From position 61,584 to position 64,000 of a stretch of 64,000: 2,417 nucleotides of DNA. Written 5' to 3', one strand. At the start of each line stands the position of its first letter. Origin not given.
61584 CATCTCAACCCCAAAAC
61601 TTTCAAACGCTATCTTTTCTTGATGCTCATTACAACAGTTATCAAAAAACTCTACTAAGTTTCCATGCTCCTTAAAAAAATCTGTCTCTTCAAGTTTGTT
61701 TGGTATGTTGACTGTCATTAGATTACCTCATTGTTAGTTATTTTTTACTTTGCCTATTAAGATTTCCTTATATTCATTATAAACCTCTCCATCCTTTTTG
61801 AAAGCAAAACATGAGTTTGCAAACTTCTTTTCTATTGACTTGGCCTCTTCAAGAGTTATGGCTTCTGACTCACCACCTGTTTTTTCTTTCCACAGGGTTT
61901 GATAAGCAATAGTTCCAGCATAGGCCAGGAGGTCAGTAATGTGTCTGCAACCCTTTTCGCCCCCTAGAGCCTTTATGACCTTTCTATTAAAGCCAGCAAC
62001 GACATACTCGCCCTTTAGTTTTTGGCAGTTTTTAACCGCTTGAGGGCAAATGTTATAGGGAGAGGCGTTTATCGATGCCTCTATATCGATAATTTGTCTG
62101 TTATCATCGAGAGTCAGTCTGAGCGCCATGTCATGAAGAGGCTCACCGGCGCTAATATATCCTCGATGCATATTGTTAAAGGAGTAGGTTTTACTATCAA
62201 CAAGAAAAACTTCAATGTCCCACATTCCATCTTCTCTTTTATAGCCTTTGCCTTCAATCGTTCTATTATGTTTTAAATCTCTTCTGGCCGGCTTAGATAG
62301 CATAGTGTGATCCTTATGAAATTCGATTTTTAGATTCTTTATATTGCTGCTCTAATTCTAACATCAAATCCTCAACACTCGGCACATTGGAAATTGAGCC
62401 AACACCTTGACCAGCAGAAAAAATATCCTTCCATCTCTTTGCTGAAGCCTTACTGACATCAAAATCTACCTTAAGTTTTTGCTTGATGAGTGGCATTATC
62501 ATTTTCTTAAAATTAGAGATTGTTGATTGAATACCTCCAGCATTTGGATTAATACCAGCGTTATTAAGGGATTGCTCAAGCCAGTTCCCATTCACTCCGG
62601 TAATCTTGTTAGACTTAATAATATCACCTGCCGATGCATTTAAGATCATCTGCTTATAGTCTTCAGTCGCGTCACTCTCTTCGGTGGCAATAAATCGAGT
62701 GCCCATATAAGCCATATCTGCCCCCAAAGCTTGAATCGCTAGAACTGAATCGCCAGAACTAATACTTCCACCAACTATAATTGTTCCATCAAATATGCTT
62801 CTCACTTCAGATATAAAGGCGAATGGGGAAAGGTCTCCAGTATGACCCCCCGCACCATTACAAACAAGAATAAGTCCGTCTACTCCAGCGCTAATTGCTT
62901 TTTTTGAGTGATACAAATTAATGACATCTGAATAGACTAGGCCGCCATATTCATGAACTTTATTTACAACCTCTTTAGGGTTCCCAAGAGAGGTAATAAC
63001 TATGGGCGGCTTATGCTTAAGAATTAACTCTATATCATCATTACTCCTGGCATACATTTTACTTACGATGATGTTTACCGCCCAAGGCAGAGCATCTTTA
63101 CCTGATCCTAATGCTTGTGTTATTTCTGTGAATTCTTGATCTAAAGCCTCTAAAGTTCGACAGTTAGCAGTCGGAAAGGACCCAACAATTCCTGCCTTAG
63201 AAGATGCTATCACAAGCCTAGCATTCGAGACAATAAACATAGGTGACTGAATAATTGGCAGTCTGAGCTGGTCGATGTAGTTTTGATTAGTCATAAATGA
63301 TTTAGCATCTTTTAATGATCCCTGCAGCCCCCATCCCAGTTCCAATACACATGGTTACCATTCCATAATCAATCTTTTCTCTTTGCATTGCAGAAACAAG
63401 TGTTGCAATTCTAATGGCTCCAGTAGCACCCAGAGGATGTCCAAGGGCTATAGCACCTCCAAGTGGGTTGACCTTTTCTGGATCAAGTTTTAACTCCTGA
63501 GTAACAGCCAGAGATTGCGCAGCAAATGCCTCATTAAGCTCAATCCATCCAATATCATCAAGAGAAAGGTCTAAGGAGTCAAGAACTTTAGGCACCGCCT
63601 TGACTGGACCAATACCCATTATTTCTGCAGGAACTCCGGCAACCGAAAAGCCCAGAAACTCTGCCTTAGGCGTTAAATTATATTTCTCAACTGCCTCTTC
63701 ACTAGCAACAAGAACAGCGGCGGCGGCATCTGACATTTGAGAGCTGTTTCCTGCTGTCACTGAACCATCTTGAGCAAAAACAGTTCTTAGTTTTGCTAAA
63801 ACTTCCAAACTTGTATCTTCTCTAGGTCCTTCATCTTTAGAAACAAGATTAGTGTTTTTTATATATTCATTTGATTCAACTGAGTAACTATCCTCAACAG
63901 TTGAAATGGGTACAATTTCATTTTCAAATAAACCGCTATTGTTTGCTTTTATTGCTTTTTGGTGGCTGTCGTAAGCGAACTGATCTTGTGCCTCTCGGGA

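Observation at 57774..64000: DMSP-lyase-like gene sits at the 3' end of a beta-oxidation-like operon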

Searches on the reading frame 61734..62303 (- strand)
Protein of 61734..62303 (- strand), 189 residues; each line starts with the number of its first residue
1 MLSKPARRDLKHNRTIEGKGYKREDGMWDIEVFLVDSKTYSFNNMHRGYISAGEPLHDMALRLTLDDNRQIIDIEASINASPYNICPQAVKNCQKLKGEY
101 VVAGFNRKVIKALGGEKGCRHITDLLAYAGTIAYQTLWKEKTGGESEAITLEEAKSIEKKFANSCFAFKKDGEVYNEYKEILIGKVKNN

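Call 5: search_protein_families(library=pfam, proteins=[window:61734-62303:-], max_evalue=0.01)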
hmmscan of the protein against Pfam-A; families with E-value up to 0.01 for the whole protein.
window:61734-62303:- (189 aa): 1 family
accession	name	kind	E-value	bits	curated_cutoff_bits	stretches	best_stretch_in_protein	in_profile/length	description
PF11136.13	DUF2889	-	9.1e-36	123.2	25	1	12-135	1-123/123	Protein of unknown function (DUF2889)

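Call 6: search_protein_families(library=ncbifam, proteins=[window:61734-62303:-], max_evalue=0.01)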
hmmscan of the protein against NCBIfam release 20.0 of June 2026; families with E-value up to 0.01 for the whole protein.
window:61734-62303:- (189 aa): 0 families

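Call 29: search_solved_structures(query=window:61734-62303:-, max_evalue=1)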
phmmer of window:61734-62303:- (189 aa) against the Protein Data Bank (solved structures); distinct sequences matched with E-value up to 1: 5.
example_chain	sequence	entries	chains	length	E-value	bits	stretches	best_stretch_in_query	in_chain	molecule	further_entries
2qwo_B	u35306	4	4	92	0.55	13.1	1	115-183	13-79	Putative tyrosine-protein phosphatase auxilin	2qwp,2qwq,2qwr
2qwn_B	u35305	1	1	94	0.57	13.1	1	115-183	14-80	Putative tyrosine-protein phosphatase auxilin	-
1n4c_A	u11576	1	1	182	0.78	12.6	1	93-183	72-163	Auxilin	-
1xi5_J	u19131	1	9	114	0.86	12.5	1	113-183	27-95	Auxilin J-domain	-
1nz6_A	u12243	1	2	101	0.95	12.3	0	115-183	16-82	Auxilin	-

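Call 53: find_homologous_proteins(query=window:61734-62303:-, max_evalue=0.00001)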
Query window:61734-62303:- (189 aa): 39 proteins with E <= 0.00001 among 97 candidates.
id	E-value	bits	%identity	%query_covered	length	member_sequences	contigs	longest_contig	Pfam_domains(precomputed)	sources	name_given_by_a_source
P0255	5.1e-113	393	92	98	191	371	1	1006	PF11136.14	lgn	-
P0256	1.8e-111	388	89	100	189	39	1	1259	PF11136.14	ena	-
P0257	3.6e-111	387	89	99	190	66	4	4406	PF11136.14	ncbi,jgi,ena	jgi:hypothetical protein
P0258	8.3e-111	386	89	100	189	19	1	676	PF11136.14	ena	-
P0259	1.4e-110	385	87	100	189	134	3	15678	PF11136.14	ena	-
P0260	8.8e-110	382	87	100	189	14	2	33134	PF11136.14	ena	-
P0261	1.8e-109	381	87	100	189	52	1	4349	PF11136.14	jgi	-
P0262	6.9e-107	373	85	99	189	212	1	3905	PF11136.14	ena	-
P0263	9.1e-107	373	90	97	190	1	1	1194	PF11136.14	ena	-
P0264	9.7e-107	373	85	100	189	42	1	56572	PF11136.14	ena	-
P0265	1.0e-105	369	85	100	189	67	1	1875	PF11136.14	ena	-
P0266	7.5e-103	360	84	98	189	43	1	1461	PF11136.14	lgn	-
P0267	5.5e-101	354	78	100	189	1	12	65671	PF11136.14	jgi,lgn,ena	jgi:hypothetical protein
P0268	8.8e-101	353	80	100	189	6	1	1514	PF11136.14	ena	-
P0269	4.5e-99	348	78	100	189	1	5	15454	PF11136.14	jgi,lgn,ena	jgi:hypothetical protein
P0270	4.8e-99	347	79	100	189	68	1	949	PF11136.14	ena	-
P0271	4.4e-97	341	78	100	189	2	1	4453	PF11136.14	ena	-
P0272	3.8e-96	338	77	100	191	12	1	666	PF11136.14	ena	-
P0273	7.3e-96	337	78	98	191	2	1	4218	PF11136.14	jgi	-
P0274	1.7e-95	336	76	100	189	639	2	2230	PF11136.14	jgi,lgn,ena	-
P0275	1.6e-94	333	77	99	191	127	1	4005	PF11136.14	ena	-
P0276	4.2e-93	328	86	90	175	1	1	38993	PF11136.14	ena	-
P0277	1.8e-91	323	95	78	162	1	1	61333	PF11136.14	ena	-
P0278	3.2e-79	283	68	99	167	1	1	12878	PF11136.14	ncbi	-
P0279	6.5e-77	275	88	70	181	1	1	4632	PF11136.14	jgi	-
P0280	1.6e-73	264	61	99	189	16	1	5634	PF11136.14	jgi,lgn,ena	-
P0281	1.7e-73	264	61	100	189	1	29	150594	PF11136.14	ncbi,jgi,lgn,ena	-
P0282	1.1e-72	262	61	99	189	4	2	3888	PF11136.14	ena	-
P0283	2.3e-72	260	61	99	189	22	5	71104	PF11136.14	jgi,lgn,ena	jgi:hypothetical protein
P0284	1.6e-70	255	60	99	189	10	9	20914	PF11136.14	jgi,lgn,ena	jgi:hypothetical protein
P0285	1.2e-68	248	59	99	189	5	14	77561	PF11136.14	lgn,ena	-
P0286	1.4e-68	248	59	99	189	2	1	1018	PF11136.14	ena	-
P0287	3.1e-59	218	77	66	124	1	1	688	PF11136.14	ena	-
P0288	6.1e-56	207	83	60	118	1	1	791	PF11136.14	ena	-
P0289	3.2e-54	201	82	56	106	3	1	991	PF11136.14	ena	-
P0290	8.2e-53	197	97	49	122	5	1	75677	PF11136.14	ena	-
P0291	2.7e-37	146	87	40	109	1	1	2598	PF11136.14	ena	-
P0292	7.6e-37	145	64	61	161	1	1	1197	PF06325.20,PF11136.14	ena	-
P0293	5.5e-31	126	48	74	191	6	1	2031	PF11136.14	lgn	-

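Call 54: find_encoding_contigs(protein=P0281, flank=8000, max_places=3)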
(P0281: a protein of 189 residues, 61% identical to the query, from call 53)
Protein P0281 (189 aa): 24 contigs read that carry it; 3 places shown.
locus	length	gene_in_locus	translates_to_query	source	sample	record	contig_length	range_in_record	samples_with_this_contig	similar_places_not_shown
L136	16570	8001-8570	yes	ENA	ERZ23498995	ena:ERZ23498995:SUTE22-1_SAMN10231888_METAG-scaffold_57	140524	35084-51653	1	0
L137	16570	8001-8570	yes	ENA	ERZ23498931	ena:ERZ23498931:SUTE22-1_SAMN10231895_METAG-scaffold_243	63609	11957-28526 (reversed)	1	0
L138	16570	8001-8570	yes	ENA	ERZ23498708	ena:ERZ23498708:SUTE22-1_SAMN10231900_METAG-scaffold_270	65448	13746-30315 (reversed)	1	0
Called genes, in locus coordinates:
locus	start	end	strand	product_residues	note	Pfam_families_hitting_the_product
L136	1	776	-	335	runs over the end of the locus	PF12625:Arabinose_bd, PF12833:HTH_18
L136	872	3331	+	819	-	PF02771:Acyl-CoA_dh_N, PF02770:Acyl-CoA_dh_M (weak), PF00441:Acyl-CoA_dh_1, PF09317:ACDH_C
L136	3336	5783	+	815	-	PF02737:3HCDH_N, PF03446:NAD_binding_2 (weak), PF00725:3HCDH, PF16113:ECH_2, PF00378:ECH_1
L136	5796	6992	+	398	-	PF00108:Thiolase_N, PF02803:Thiolase_C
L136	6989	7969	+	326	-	PF03060:NMO, PF01070:FMN_dh (weak)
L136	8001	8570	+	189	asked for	PF11136:DUF2889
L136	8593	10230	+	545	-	PF00501:AMP-binding, PF13193:AMP-binding_C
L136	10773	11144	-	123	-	PF01641:SelR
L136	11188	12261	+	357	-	PF01743:PolyA_pol, PF12627:PolyA_pol_RNAbd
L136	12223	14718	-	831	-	PF12705:PDDEXK_1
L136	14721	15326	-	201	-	PF03193:RsgA_GTPase (faint), PF02421:FeoB_N (weak), PF01926:MMR_HSR1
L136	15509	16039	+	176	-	PF13279:4HBT_2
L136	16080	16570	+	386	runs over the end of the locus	PF02771:Acyl-CoA_dh_N, PF02770:Acyl-CoA_dh_M, PF00441:Acyl-CoA_dh_1, PF08028:Acyl-CoA_dh_2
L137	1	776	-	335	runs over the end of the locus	PF12625:Arabinose_bd, PF12833:HTH_18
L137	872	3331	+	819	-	PF02771:Acyl-CoA_dh_N, PF02770:Acyl-CoA_dh_M (weak), PF00441:Acyl-CoA_dh_1, PF09317:ACDH_C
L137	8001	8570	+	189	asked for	PF11136:DUF2889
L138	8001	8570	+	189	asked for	PF11136:DUF2889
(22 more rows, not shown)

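Call 55: find_encoding_contigs(protein=P0293, flank=8000, max_places=3)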
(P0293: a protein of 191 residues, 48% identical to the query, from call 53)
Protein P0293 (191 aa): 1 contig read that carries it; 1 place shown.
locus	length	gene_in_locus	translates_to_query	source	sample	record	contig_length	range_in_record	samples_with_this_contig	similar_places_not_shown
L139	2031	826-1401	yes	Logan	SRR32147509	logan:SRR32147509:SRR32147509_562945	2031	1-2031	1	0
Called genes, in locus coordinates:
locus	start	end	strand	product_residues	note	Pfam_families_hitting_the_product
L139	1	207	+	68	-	?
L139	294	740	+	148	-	PF00571:CBS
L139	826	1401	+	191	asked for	PF11136:DUF2889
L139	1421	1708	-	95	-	PF13467:RHH_4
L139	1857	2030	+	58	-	?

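Call 69: predict_structure(alignment_id=A2)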
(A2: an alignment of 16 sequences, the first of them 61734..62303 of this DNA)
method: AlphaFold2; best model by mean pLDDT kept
length: 189 residues; sequences in the alignment: 16
mean_pLDDT: 69.4   pTM: 0.62
mean pLDDT of the five models: 69.4, 69.0, 66.7, 64.0, 63.2
residues with pLDDT >= 90: 28; 70-90: 77; 50-70: 35; < 50: 49
segments of 3 or more residues with pLDDT < 50: 1-5, 144-149, 156-189
pLDDT, mean of each block of 10 residues (from residue 1): 49 81 90 79 53 67 93 87 75 91 84 76 88 81 52 49 40 42 39
secondary structure, 60 per line:
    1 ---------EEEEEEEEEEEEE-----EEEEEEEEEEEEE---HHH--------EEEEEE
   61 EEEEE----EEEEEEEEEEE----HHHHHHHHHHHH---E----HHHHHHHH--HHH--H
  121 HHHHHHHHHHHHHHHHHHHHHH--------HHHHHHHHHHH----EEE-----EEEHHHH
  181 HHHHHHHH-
elements in order: E10-22 E28-40 E55-65 E70-80 H85-96 H105-112 H120-142 H151-161 E166-168 E174-176 H177-188

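Call 72: fold_search(model_id=the predicted structure, library=pdb)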
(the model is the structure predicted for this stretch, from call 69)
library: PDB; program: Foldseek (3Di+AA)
matches with E <= 10: 868; with E <= 0.001: 0
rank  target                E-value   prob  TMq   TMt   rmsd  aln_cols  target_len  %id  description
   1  6o1t_A                1.8e-02  0.30  0.18  0.18  11.1       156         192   12  BOVINE SALIVARY PROTEIN FORM 30B WITH OLEIC ACID (released 2019-03-13)
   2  1q48_MODEL_1_A        2.2e-02  0.96  0.33  0.43   9.1       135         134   14  Solution NMR Structure of The Haemophilus Influenzae Iron-Sulfur Cluster Assembly Protein U (IscU) with Zinc B (released 2003-11-18)
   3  6uxe_D                2.3e-02  0.93  0.27  0.37   5.4        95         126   16  Structure of the human mitochondrial desulfurase complex Nfs1-ISCU2(M140I)-ISD11 with E.coli ACP1 at 1.57 A resolution (released 2019-11-20)
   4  7rtk_D                2.4e-02  0.93  0.27  0.37   5.5        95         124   16  Structure of the (NIAU)2 complex with N-terminal mutation of ISCU2 Y35D at 2.5 A resolution (released 2021-08-25)
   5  5wd6_A                3.3e-02  0.23  0.18  0.17  11.0       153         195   11  bovine salivary protein form 30b (released 2018-07-11)
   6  6s5l_A                3.5e-02  0.98  0.23  0.34   7.3        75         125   20  Anabaena Apo-C-Terminal Domain Homolog Of The Orange Carotenoid Protein In Native Conditions (released 2020-05-13)
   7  6w1d_D                4.4e-02  0.87  0.27  0.36   5.5        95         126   16  Structure of human mitochondrial complex Nfs1-ISCU2 (WT)-ISD11 with E.coli ACP1 at 1.8 A resolution (NIAU)2 (released 2020-03-18)
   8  6wi2_D                4.4e-02  0.85  0.26  0.36   5.5        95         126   16  Structure of human mitochondrial complex Nfs1-ISCU2-ISD11 with E.coli ACP1 at 1.95 A resolution (NIAU)2. N-terminal mu (released 2020-04-22)
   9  1wfz_MODEL_1_A        4.7e-02  0.77  0.29  0.38   9.1       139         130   16  Solution structure of Iron-sulfur cluster protein U (IscU) (released 2004-11-27)
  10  6o1t_B                5.0e-02  0.16  0.16  0.16  11.4       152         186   12  BOVINE SALIVARY PROTEIN FORM 30B WITH OLEIC ACID (released 2019-03-13)
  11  5k36_K                6.3e-02  0.30  0.22  0.06  12.7       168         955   12  Structure of an eleven component nuclear RNA exosome complex bound to RNA (released 2016-11-02)
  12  5c0w_J                7.1e-02  0.33  0.20  0.05  11.6       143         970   13  Structure of a 12-subunit nuclear exosome complex bound to single-stranded RNA substrates (released 2015-07-29)
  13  7ksf                  7.5e-02  0.13  0.18  0.07  13.6       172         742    9  Crystal structure of Prototype Foamy Virus Protease-Reverse Transcriptase (native) (released 2021-08-11)
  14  7aju_EK               8.5e-02  0.33  0.19  0.05  11.6       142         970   13  Cryo-EM structure of the 90S-exosome super-complex (state Post-A1-exosome) (released 2020-12-30)
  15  5g06_J                9.0e-02  0.72  0.21  0.05   8.2        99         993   14  Cryo-EM structure of yeast cytoplasmic exosome (released 2016-06-15)
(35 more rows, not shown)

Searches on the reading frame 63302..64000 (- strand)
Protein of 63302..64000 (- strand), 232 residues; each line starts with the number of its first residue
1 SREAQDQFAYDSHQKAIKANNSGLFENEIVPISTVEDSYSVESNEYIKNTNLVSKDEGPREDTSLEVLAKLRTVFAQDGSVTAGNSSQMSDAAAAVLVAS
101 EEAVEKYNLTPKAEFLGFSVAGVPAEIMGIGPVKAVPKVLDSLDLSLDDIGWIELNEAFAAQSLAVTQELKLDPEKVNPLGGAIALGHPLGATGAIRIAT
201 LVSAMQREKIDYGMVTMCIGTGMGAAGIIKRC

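Call 5: search_protein_families(library=pfam, proteins=[window:63302-64000:-], max_evalue=0.01)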
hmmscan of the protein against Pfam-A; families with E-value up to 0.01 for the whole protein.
window:63302-64000:- (232 aa): 3 families
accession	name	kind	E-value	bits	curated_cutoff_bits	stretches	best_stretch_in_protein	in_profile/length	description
PF02803.24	Thiolase_C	-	7.1e-44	148.8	27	1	110-230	2-122/123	Thiolase, C-terminal domain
PF00108.29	Thiolase_N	-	1.7e-28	100.2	26.4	1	1-102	169-260/260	Thiolase, N-terminal domain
PF08541.16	ACP_syn_III_C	-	0.0071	16.9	26.6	0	141-225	2-81/90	3-Oxoacyl-[acyl-carrier-protein (ACP)] synthase III C terminal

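Call 6: search_protein_families(library=ncbifam, proteins=[window:63302-64000:-], max_evalue=0.01)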
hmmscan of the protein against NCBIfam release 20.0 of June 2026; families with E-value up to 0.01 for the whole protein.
window:63302-64000:- (232 aa): 40 families (the best 25 are shown)
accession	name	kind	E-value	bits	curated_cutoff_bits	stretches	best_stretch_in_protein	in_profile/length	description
NF006553.0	PRK09052.1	equivalog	4.7e-108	361.7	567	1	1-231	168-398/399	acetyl-CoA C-acyltransferase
TIGR01930.1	AcCoA-C-Actrans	subfamily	5.7e-87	292.2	240.55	1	1-230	165-385/385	acetyl-CoA C-acyltransferase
NF005805.0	PRK07661.1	equivalog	3.7e-83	279.6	633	1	1-230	161-389/391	acetyl-CoA C-acetyltransferase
NF004853.0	PRK06205.1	subfamily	9e-73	245.6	551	1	1-231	175-402/404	acetyl-CoA C-acetyltransferase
NF006552.0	PRK09051.1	subfamily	3e-72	244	565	1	1-231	173-394/395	beta-ketothiolase BktB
TIGR02430.1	pcaF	equivalog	5.3e-71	239.8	597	1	1-231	176-399/400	3-oxoadipyl-CoA thiolase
NF006551.0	PRK09050.1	subfamily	1.3e-70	238.5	605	1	1-231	177-400/401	3-oxoadipyl-CoA thiolase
NF006510.0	PRK08947.1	equivalog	1.6e-65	221.6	519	1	1-231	161-386/387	acetyl-CoA C-acyltransferase FadA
NF005033.0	PRK06445.1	equivalog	3.8e-65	220.5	511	1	2-231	175-394/395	acetyl-CoA C-acetyltransferase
NF005152.0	PRK06633.1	equivalog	1.9e-64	217.7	675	1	1-227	171-387/392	acetyl-CoA C-acetyltransferase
NF042999.1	bketothiol_BktB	equivalog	1.9e-63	215.1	725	1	1-231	172-393/394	beta-ketothiolase BktB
NF005494.0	PRK07108.1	equivalog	1.2e-62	212.2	615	1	1-229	162-389/392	acetyl-CoA C-acyltransferase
NF042967.1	AcCoAtase_PhaA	equivalog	1.2e-61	209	740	1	1-231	175-395/396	acetyl-CoA acetyltransferase PhaA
NF005890.0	PRK07851.1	equivalog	1.5e-61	208.6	580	1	1-231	187-404/406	acetyl-CoA C-acetyltransferase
NF005865.0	PRK07801.1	equivalog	6.4e-61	206.7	591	1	1-231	171-381/382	acetyl-CoA C-acetyltransferase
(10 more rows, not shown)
